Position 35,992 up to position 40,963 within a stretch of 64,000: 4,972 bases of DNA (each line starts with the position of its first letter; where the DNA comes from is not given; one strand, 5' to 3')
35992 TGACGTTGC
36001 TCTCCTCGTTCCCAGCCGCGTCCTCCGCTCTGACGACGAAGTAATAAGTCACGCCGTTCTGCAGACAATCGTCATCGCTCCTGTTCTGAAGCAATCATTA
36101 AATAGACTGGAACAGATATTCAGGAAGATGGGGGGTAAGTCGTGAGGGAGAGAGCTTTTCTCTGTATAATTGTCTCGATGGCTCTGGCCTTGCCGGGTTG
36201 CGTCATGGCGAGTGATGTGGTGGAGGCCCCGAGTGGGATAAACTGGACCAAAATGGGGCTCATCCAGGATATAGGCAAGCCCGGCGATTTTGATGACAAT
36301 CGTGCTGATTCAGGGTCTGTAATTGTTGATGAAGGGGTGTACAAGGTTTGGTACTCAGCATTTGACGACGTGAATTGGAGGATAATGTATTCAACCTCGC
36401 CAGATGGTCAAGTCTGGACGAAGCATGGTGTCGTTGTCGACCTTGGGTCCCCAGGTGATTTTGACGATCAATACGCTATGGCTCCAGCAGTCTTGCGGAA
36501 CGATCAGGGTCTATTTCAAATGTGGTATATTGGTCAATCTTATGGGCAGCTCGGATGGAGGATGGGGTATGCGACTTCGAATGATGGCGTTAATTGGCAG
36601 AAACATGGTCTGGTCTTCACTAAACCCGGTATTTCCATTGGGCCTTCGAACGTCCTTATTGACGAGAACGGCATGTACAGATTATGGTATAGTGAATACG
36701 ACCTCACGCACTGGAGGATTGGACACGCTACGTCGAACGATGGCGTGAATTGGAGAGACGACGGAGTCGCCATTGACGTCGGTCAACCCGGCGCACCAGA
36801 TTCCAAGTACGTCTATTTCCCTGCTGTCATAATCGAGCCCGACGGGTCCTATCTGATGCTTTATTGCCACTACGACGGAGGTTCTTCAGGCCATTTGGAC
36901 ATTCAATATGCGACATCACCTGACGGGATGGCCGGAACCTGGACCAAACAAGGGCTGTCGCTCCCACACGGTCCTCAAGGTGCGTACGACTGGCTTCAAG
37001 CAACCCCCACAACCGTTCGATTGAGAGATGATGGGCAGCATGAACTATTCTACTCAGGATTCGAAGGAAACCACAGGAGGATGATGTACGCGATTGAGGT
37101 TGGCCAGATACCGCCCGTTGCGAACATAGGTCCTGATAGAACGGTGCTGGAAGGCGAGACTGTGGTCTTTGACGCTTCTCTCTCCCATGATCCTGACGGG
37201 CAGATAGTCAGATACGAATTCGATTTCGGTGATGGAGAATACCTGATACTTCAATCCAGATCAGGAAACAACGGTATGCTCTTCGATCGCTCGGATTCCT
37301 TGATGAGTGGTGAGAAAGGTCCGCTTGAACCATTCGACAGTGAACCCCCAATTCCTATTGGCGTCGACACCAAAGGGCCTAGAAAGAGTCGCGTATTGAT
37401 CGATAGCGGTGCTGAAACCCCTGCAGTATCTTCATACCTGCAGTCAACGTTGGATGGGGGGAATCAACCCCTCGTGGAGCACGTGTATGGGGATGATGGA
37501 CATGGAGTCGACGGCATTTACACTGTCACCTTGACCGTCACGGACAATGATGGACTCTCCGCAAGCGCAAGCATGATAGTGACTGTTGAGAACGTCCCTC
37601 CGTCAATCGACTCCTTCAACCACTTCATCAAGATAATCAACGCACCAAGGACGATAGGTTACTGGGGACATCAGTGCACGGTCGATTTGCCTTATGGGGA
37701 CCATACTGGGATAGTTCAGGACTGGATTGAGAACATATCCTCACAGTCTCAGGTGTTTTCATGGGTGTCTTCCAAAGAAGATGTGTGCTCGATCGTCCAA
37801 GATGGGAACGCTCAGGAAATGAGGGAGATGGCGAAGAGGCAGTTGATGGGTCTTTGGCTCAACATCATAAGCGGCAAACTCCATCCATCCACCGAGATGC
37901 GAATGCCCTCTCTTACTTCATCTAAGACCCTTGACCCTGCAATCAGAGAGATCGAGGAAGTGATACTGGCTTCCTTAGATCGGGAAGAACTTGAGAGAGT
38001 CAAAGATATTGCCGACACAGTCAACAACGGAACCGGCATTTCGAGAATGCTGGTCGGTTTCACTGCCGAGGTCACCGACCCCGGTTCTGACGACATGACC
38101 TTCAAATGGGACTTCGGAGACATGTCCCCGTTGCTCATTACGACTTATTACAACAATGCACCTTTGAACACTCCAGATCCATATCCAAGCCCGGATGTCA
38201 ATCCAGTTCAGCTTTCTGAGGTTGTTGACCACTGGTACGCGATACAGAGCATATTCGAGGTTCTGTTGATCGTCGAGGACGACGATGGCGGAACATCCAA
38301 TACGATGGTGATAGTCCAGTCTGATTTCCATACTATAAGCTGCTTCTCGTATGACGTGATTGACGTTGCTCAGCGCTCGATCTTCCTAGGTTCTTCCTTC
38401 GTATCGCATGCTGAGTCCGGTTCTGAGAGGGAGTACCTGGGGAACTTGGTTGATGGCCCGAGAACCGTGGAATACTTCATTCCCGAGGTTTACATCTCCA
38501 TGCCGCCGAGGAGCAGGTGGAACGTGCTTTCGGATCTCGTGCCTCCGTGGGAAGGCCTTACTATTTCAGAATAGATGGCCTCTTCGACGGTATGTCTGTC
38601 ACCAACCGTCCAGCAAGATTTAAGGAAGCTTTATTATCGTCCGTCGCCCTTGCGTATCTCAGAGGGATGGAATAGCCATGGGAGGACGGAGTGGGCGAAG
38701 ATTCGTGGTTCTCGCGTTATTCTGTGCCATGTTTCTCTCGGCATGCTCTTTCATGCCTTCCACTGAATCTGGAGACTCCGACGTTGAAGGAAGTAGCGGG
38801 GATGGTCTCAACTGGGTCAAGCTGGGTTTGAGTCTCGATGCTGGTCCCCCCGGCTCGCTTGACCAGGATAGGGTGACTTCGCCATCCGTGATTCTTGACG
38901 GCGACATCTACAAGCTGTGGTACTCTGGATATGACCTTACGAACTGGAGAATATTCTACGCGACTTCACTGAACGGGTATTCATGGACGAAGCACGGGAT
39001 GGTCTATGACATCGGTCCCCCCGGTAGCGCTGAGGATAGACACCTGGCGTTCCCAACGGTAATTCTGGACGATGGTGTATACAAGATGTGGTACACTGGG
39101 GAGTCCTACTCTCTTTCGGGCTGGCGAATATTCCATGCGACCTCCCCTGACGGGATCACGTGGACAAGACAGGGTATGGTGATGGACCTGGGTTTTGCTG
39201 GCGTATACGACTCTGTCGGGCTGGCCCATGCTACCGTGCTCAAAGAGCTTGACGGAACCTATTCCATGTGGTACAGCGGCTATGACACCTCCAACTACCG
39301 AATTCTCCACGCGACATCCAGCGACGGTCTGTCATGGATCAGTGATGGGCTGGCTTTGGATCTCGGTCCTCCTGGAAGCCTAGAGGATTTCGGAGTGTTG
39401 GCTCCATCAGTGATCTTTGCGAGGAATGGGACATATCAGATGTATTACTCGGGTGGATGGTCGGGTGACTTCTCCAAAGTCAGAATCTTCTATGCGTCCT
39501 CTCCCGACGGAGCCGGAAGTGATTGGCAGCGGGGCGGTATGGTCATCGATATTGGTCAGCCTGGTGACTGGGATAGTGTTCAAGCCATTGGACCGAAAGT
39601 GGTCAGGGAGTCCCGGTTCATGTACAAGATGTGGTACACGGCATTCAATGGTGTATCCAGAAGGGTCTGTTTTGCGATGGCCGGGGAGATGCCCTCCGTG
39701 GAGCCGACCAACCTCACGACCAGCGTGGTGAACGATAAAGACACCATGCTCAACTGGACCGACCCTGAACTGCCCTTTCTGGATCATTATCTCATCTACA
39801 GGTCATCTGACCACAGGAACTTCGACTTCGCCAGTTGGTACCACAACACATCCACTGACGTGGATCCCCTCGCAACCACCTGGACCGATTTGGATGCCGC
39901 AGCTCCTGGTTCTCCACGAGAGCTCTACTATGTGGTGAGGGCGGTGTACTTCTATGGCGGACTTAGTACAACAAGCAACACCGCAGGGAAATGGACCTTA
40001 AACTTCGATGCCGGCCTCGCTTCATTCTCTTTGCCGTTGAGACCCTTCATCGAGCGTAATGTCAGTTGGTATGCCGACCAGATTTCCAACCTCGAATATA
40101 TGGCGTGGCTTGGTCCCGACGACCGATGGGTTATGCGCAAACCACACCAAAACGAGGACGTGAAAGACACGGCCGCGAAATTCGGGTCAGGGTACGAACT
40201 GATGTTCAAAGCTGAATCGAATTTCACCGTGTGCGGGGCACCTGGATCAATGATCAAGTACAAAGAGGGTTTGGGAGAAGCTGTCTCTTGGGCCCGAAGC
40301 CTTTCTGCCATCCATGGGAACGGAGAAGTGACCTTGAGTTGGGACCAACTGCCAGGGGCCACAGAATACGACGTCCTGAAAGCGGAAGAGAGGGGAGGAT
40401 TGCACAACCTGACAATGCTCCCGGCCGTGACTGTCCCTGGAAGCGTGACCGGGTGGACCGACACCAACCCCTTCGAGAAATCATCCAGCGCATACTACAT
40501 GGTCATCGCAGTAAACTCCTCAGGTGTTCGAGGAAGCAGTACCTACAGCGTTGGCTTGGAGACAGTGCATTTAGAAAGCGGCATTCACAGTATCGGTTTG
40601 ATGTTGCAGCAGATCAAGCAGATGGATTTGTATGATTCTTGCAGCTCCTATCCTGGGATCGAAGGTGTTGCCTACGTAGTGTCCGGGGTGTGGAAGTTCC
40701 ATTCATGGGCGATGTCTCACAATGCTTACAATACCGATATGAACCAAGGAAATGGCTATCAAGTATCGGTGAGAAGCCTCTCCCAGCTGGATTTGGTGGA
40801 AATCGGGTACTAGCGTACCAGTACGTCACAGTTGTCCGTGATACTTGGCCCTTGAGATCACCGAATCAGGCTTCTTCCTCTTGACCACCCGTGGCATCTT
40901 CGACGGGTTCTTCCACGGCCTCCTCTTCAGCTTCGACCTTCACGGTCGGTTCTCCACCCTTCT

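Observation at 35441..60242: Candidate novel surface system: six paralogous genes with an internally repetitive five-bladed beta-propeller head on three stalk architectures, each present twice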

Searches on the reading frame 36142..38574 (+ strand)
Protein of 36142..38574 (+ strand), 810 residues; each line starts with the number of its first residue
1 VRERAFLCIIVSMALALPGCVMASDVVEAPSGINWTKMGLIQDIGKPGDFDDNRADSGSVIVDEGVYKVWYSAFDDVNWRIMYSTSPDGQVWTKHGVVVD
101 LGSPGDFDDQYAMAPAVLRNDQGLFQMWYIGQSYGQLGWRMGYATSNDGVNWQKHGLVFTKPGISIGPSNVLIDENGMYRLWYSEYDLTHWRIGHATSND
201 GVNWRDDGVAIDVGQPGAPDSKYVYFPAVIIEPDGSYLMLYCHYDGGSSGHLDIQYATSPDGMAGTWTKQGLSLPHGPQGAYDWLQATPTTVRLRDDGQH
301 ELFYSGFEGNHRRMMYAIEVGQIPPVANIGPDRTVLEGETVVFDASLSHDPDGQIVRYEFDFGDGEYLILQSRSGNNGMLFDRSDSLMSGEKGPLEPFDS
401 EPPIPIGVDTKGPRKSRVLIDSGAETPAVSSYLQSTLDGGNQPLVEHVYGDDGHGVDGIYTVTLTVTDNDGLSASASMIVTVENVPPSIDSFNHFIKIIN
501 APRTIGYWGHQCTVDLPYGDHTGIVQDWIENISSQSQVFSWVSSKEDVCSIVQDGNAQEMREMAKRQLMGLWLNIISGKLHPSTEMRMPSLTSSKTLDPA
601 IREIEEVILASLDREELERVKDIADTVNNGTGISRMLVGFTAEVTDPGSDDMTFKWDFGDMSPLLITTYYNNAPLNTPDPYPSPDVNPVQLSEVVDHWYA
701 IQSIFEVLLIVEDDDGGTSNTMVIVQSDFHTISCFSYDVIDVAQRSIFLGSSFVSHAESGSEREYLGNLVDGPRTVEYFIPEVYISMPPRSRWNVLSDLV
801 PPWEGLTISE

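Call 4: search_protein_families(library=pfam, proteins=[window:36142-38574:+], max_evalue=0.01)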
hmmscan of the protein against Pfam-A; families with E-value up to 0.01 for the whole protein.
window:36142-38574:+ (810 aa): 6 families
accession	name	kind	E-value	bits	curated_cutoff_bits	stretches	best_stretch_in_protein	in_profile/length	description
PF18911.6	PKD_4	-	2.6e-26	91.9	27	2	324-366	3-45/85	PKD domain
PF00801.26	PKD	-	4e-15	56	23.5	1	335-367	11-41/80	PKD domain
PF22352.2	K319L-like_PKD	-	4.4e-07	30.3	27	0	457-482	59-84/84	K319L-like, PKD domain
PF00251.26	Glyco_hydro_32N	-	1.1e-05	25.6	22.1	1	170-269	13-113/307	Glycosyl hydrolases family 32 N-terminal domain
PF04616.20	Glyco_hydro_43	-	0.00014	21.7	32.2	0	173-273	17-113/288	Glycosyl hydrolases family 43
PF05345.18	He_PIG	-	0.0051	17.7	24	0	448-482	61-95/96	Putative Ig domain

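Call 6: search_protein_families(library=ncbifam, proteins=[window:36142-38574:+], max_evalue=0.01)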
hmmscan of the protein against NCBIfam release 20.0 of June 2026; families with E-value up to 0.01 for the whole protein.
window:36142-38574:+ (810 aa): 4 families
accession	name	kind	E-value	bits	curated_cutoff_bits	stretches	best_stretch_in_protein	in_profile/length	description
NF058598.1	BetMansidBT3780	equivalog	4.4e-14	52.4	550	2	56-116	132-192/366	beta-1,2-mannosidase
NF052550.1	BManbPhaseBMBP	equivalog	7.8e-07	28.7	450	0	192-273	59-136/296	beta-1,2-mannobiose phosphorylase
NF038112.1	myxo_dep_M36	subfamily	0.0037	14.4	1500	0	323-364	1287-1327/1604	myxosortase-dependent M36 family metallopeptidase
NF033932.1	LapB_rpt_80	domain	0.0048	17.1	45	0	458-487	1-32/83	LapB repeat-containing protein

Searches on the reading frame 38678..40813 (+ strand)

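Call 4: search_protein_families(library=pfam, proteins=[window:38678-40813:+], max_evalue=0.01)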
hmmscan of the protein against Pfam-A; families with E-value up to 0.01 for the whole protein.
window:38678-40813:+ (711 aa): 1 family
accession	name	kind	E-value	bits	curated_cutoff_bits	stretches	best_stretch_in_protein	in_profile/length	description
PF04041.19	Glyco_hydro_130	-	0.00043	19.8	26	0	88-220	65-193/320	beta-1,4-mannooligosaccharide phosphorylase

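Call 6: search_protein_families(library=ncbifam, proteins=[window:38678-40813:+], max_evalue=0.01)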
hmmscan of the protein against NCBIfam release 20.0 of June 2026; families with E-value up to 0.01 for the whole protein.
window:38678-40813:+ (711 aa): 2 families
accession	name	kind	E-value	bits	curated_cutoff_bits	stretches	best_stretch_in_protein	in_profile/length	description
NF058598.1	BetMansidBT3780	equivalog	2.5e-08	33.4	550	0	115-188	127-194/366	beta-1,2-mannosidase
NF052550.1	BManbPhaseBMBP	equivalog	6.2e-08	32.3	450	0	153-228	62-138/296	beta-1,2-mannobiose phosphorylase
